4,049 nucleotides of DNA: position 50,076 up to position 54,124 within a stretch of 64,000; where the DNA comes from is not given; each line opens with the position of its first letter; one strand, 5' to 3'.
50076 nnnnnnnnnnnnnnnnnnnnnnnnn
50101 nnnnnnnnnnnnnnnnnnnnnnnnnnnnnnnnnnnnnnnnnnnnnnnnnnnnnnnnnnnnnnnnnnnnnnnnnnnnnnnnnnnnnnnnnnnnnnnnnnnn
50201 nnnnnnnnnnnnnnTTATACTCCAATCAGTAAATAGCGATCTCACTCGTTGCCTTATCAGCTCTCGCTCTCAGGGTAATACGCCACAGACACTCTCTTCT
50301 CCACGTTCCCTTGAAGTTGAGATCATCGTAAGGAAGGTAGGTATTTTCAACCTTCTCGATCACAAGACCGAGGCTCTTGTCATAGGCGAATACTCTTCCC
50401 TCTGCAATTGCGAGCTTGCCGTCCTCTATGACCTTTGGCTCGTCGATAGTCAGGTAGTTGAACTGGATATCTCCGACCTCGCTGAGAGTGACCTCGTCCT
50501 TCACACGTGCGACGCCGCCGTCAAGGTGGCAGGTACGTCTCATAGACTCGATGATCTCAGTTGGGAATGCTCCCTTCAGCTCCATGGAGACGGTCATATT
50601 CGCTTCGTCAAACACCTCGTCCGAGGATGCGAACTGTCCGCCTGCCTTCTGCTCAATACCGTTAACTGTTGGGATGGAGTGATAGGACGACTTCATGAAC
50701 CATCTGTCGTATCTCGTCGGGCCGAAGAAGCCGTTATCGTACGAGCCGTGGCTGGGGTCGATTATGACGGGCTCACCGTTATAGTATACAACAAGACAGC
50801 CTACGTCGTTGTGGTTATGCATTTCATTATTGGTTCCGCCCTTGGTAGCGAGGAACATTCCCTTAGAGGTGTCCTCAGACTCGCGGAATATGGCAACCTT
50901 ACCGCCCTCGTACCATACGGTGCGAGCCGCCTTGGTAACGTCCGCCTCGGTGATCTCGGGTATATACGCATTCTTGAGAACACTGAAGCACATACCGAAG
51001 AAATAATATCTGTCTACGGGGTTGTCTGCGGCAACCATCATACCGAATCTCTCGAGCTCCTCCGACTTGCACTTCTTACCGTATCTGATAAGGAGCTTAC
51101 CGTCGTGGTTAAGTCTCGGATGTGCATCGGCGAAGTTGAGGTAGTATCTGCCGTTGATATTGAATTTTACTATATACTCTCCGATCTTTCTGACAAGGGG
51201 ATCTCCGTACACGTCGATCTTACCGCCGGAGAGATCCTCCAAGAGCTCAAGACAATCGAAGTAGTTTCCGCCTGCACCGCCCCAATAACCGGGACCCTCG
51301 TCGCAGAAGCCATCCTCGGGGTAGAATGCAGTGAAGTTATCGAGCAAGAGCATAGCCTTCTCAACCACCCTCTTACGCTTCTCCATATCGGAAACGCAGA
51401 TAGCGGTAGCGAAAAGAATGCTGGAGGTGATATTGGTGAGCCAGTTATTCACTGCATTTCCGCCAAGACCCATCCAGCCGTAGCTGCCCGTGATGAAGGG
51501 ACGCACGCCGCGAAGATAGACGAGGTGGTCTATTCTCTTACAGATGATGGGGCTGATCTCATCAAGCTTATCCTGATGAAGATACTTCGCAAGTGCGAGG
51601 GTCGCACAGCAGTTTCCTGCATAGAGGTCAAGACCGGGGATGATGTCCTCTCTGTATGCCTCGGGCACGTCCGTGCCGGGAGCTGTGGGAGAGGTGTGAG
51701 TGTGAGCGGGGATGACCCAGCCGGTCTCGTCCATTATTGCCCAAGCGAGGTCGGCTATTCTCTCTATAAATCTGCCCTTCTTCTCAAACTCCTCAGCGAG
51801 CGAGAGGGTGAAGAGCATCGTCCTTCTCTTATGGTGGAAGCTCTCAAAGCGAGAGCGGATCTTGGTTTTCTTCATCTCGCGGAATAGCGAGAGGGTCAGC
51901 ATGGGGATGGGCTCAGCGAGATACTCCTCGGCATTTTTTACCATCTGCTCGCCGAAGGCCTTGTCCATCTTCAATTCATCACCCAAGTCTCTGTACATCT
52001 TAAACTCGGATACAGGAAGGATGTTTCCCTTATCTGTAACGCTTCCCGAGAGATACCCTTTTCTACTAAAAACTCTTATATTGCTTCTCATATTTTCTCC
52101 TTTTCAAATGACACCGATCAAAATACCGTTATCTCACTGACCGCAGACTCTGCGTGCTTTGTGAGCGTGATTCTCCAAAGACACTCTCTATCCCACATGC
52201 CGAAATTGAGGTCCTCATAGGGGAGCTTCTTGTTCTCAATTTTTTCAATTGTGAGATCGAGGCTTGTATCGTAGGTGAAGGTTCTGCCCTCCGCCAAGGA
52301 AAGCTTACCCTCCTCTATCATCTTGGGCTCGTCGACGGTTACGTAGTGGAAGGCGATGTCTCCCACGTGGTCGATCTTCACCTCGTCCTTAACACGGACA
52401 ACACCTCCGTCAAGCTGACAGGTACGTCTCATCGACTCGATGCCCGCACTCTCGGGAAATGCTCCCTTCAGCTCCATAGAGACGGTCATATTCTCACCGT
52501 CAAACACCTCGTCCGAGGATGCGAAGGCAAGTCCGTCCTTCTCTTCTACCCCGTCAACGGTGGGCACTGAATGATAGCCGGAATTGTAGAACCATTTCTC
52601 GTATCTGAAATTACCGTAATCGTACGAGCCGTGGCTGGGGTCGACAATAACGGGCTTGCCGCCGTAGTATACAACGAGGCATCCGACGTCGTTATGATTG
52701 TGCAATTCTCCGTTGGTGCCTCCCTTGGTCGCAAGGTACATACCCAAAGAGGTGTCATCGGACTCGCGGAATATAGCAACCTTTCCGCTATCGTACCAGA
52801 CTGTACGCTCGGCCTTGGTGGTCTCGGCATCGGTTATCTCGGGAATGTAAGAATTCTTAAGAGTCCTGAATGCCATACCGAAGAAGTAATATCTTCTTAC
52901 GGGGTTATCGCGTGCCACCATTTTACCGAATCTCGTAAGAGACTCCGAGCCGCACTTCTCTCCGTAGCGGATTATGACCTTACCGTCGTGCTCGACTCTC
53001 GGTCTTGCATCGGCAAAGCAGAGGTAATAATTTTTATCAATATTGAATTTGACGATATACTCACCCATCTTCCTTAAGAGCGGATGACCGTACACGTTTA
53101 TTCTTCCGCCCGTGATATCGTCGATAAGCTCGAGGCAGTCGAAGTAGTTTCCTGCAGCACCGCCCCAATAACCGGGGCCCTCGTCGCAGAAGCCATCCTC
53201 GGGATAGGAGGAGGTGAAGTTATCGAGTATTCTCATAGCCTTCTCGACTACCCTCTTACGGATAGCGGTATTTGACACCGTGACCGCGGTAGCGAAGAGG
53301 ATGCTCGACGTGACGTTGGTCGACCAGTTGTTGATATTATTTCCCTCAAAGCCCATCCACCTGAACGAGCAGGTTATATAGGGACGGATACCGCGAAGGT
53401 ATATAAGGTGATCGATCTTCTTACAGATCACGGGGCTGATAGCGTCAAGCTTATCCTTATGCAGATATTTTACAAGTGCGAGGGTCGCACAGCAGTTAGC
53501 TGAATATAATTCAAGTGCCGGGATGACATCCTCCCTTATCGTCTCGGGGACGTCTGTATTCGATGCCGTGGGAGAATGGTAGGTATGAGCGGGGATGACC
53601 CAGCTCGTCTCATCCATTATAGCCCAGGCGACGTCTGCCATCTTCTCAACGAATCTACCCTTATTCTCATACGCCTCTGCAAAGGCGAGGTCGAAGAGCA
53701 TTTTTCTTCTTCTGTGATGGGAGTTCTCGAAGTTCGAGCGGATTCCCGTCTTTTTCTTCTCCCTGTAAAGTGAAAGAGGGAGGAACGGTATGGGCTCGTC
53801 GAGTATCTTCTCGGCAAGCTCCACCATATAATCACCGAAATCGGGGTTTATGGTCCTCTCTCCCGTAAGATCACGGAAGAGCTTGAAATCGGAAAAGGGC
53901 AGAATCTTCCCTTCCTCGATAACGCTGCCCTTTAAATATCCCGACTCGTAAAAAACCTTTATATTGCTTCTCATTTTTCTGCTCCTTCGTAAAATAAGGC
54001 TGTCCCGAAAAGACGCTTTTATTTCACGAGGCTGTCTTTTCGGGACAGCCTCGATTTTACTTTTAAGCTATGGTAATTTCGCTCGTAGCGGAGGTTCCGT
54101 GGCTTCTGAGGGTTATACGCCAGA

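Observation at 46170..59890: Six tandem, intact, leaderless paralogues of a ~615-aa heparinase II/III-like protein, co-oriented with a GH20-like gene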

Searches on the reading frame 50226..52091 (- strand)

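Call 5: search_protein_families(library=pfam, proteins=[window:50226-52091:-], max_evalue=0.01)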
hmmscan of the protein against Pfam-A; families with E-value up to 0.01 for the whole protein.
window:50226-52091:- (621 aa): 1 family
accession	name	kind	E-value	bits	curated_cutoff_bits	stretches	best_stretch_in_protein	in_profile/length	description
PF07940.18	Hepar_II_III_C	-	0.0013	18.7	24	1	412-541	26-158/237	Heparinase II/III-like, C-terminal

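Call 6: search_protein_families(library=ncbifam, proteins=[window:50226-52091:-], max_evalue=0.01)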
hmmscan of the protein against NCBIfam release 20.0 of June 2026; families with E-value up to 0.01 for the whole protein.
window:50226-52091:- (621 aa): 0 families

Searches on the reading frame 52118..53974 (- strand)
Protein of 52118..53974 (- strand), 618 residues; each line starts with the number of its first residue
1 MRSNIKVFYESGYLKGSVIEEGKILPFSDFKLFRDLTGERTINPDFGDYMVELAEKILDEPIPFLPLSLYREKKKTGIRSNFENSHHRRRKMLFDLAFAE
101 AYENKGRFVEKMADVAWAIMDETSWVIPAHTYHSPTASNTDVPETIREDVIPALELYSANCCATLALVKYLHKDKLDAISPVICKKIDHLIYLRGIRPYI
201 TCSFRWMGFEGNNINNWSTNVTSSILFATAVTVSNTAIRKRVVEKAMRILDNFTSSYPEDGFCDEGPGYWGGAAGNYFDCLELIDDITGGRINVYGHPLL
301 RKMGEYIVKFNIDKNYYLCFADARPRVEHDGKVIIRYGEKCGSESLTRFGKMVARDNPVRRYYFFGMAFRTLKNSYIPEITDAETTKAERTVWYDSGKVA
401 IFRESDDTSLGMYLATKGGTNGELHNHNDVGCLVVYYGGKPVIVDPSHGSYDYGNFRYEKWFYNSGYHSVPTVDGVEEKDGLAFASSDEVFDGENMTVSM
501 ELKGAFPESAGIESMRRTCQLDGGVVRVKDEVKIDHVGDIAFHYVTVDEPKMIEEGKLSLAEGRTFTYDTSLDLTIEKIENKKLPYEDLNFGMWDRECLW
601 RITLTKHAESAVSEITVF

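Call 5: search_protein_families(library=pfam, proteins=[window:52118-53974:-], max_evalue=0.01)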
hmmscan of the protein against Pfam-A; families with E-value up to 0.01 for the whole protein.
window:52118-53974:- (618 aa): 1 family
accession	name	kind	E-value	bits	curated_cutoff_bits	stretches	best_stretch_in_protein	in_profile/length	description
PF07940.18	Hepar_II_III_C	-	7.3e-08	32.7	24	1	392-543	7-162/237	Heparinase II/III-like, C-terminal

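Call 6: search_protein_families(library=ncbifam, proteins=[window:52118-53974:-], max_evalue=0.01)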
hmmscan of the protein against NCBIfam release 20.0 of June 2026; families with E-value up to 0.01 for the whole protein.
window:52118-53974:- (618 aa): 0 families
